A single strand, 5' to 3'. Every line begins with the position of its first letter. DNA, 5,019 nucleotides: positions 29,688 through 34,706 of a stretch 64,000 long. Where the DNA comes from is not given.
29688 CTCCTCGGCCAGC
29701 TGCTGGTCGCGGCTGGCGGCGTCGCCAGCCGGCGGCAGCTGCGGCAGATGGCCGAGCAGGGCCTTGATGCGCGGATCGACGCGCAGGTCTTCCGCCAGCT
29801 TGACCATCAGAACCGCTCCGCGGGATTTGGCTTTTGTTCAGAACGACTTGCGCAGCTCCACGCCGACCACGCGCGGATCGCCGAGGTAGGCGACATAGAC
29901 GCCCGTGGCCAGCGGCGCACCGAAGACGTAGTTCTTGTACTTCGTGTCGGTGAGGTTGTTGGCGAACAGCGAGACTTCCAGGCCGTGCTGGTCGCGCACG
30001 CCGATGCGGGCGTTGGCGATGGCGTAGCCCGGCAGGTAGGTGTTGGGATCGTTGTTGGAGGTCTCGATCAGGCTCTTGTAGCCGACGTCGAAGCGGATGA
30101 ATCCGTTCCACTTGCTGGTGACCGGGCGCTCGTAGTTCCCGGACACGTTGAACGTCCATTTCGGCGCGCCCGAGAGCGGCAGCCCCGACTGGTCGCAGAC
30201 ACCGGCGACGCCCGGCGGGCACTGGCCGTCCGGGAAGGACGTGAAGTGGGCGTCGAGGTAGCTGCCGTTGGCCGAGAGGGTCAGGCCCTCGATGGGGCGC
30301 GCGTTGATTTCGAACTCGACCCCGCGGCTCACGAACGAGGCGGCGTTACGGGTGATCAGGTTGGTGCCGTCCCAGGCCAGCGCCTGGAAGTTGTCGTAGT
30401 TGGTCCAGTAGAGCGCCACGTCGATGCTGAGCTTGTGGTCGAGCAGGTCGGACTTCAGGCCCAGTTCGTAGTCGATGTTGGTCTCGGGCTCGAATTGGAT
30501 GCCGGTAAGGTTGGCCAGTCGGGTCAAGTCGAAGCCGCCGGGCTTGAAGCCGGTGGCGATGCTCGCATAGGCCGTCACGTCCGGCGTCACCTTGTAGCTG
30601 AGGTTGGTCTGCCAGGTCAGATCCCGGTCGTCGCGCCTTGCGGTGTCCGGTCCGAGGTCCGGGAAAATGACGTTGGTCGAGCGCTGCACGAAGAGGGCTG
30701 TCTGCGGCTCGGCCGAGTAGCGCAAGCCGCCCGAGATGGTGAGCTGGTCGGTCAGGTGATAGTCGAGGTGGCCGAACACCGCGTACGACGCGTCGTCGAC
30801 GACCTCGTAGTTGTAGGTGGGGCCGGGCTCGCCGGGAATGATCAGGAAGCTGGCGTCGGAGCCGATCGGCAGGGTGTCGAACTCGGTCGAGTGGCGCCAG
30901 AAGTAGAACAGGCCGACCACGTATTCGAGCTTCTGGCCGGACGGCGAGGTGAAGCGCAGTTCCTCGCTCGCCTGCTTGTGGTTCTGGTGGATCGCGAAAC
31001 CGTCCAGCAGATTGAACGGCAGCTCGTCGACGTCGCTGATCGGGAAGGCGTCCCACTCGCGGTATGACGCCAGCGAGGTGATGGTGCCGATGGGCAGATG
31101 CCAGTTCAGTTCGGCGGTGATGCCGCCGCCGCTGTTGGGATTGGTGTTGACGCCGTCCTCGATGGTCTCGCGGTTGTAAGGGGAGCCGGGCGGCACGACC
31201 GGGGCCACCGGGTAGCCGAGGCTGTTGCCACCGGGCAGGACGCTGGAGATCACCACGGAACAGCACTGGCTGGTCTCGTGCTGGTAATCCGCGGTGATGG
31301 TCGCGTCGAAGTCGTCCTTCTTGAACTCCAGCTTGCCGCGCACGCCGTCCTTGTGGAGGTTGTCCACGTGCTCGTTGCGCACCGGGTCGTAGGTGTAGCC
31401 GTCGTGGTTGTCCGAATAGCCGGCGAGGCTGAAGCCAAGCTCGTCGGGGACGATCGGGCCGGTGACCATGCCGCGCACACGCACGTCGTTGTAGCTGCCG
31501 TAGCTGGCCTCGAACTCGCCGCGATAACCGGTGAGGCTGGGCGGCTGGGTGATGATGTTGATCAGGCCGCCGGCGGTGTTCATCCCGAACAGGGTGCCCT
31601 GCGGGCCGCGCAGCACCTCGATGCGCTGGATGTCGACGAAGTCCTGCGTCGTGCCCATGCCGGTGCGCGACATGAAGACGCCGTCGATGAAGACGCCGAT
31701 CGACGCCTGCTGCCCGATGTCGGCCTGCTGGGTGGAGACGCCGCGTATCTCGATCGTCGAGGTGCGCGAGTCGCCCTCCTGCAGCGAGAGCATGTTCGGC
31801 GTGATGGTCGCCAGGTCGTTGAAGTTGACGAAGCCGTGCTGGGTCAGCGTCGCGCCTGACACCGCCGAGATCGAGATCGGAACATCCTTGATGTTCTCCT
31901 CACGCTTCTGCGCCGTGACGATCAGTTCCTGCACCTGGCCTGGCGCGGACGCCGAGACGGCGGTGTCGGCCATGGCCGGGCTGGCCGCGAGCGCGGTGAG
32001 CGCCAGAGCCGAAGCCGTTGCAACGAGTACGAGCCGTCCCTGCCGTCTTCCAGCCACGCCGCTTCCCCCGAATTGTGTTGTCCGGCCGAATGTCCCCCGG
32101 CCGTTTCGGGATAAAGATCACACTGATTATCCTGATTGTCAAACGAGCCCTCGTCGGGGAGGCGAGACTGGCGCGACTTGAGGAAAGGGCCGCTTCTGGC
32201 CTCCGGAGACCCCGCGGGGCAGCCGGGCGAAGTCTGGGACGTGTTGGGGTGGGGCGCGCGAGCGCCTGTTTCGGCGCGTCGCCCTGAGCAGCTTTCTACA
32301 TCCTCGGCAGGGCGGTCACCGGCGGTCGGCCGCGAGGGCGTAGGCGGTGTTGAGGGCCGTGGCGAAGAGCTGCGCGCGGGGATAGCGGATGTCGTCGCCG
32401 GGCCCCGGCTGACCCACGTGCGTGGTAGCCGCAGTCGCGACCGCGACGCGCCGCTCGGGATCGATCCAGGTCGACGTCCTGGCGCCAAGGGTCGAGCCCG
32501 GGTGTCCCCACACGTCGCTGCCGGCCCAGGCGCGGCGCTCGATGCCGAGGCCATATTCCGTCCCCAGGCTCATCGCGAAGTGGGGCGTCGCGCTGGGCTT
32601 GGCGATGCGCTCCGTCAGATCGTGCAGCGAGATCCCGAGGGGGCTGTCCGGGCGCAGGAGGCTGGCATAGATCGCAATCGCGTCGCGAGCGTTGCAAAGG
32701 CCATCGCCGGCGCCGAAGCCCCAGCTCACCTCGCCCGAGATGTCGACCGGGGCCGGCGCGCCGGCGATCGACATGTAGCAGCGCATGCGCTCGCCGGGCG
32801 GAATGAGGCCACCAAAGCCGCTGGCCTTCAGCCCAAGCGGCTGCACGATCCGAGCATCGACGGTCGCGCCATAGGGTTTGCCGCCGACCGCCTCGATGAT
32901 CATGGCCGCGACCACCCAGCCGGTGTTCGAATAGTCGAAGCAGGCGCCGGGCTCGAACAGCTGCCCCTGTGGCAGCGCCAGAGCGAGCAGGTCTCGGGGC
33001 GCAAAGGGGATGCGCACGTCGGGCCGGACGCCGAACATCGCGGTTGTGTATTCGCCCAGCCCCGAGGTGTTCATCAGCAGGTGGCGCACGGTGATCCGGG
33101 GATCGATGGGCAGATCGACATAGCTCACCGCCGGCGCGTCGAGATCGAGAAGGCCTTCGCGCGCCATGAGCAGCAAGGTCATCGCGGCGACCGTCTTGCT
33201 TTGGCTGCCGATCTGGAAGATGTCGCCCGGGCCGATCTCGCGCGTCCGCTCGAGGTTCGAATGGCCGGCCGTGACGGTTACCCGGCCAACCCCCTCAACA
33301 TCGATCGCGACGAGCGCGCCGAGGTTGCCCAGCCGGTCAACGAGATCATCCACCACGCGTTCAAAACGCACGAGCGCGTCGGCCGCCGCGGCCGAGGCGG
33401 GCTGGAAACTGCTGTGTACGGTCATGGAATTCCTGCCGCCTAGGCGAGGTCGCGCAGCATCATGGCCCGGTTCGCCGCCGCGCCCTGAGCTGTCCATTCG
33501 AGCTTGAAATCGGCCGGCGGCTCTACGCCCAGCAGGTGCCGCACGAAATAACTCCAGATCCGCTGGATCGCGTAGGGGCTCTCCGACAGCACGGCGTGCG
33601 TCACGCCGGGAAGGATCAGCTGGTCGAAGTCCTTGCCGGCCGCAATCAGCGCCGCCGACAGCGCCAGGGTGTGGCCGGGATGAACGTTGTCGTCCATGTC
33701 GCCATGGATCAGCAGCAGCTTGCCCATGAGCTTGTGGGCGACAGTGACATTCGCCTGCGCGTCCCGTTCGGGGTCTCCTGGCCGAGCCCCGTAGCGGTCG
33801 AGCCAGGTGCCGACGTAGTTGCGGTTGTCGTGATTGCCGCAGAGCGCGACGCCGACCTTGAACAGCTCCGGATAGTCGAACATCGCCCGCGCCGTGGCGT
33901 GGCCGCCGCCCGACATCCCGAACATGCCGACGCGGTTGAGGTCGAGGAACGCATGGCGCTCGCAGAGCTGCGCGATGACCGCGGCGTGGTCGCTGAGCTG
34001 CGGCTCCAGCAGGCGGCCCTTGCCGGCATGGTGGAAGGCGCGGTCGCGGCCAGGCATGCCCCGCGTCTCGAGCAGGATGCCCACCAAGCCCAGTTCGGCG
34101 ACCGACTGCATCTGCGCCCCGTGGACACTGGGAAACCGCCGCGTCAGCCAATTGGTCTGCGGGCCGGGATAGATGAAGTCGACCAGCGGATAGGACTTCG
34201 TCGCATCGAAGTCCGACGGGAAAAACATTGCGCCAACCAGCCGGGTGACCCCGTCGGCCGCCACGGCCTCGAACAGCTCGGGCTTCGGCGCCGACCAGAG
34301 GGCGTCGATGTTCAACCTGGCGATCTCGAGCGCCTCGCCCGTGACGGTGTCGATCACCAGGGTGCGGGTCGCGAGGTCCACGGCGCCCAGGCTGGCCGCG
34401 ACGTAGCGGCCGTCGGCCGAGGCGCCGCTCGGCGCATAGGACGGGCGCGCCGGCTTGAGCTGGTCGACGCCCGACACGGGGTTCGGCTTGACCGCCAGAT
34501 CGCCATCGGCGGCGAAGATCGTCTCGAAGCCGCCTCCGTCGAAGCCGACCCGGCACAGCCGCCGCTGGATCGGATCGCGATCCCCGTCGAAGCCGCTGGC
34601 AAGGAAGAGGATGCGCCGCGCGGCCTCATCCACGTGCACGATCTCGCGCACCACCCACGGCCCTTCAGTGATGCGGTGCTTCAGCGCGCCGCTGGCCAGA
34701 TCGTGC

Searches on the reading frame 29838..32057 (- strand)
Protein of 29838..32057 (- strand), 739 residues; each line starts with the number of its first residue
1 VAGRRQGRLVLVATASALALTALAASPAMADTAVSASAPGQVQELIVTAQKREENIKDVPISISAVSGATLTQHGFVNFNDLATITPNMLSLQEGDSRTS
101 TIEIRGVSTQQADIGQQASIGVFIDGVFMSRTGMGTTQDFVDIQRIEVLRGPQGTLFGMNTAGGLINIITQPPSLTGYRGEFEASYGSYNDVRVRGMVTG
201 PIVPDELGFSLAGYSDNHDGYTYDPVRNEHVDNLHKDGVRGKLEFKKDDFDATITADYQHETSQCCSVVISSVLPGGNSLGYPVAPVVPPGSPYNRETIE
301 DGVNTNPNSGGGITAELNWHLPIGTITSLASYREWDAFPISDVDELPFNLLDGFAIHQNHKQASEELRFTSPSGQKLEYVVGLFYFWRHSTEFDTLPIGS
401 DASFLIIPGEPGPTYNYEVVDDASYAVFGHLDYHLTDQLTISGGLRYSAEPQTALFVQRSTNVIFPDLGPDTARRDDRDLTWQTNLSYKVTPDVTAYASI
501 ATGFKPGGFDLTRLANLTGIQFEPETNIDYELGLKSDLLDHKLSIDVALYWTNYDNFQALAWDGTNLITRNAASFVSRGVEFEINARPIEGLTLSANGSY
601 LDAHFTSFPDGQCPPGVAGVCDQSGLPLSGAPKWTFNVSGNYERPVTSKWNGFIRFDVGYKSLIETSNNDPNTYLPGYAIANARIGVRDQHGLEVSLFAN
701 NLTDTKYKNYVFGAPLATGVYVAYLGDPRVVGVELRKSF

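Call 91: search_protein_families(library=pfam, proteins=[window:29838-32057:-], max_evalue=0.00001)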
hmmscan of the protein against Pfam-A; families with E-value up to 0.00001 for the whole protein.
window:29838-32057:- (739 aa): 2 families
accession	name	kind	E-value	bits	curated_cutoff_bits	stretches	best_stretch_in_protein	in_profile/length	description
PF00593.30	TonB_dep_Rec_b-barrel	-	4.2e-45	155.8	27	1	289-702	39-436/436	TonB dependent receptor-like, beta-barrel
PF07715.20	Plug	-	3e-14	53.9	23.9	1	56-164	2-106/107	TonB-dependent Receptor Plug Domain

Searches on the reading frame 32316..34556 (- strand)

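Call 91: search_protein_families(library=pfam, proteins=[window:32316-34556:-], max_evalue=0.00001)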
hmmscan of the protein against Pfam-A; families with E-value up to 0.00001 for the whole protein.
window:32316-34556:- (746 aa): 1 family
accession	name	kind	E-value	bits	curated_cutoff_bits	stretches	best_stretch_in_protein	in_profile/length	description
PF00144.29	Beta-lactamase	-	4.3e-45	154.7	27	1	398-720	1-318/329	Beta-lactamase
